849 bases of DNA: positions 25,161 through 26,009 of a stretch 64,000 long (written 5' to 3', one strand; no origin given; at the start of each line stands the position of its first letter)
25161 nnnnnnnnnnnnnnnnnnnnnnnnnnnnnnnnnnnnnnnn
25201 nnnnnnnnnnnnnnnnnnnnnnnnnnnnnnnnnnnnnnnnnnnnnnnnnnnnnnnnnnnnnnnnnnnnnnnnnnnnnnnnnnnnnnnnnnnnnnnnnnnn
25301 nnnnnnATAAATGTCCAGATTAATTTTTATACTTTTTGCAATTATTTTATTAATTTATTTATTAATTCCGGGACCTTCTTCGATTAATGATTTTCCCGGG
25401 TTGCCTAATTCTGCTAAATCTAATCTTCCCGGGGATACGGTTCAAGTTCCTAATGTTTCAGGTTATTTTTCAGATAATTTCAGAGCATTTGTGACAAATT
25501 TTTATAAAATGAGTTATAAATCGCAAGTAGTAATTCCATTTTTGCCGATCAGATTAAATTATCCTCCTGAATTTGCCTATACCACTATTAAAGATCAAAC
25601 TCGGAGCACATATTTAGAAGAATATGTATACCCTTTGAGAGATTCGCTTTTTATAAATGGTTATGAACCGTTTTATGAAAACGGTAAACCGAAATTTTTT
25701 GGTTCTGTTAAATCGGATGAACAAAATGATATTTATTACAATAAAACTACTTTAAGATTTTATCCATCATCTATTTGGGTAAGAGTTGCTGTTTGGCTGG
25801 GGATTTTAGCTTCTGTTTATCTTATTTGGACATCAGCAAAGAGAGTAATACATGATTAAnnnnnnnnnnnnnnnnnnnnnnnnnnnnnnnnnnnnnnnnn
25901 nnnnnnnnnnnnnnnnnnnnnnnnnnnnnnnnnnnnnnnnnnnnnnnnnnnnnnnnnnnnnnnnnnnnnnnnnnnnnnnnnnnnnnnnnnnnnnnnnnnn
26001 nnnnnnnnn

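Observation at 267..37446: Very large envelope glycosylation island rich in GT-C-like membrane glycosyltransferases plus lipid-linked sugar donor synthases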

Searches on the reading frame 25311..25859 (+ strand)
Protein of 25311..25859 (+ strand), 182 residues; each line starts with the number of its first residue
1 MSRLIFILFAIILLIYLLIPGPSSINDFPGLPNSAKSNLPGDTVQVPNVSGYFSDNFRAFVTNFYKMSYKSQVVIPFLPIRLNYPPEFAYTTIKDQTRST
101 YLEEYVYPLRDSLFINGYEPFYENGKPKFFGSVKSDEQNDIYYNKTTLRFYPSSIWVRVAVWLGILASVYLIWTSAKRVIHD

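Call 5: search_protein_families(library=pfam, proteins=[window:25311-25859:+], max_evalue=0.01)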
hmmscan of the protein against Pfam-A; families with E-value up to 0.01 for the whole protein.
window:25311-25859:+ (182 aa): 0 families

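Call 9: search_protein_families(library=pfam, proteins=[window:25311-25859:+], max_evalue=10)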
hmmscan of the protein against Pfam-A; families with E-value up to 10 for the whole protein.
window:25311-25859:+ (182 aa): 0 families
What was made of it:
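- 25311..25859 (+): Conserved 182-aa protein of unknown function with an N-terminal and a C-terminal TM helix around a ~125-aa domain. No Pfam hit (calls 5, 9).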
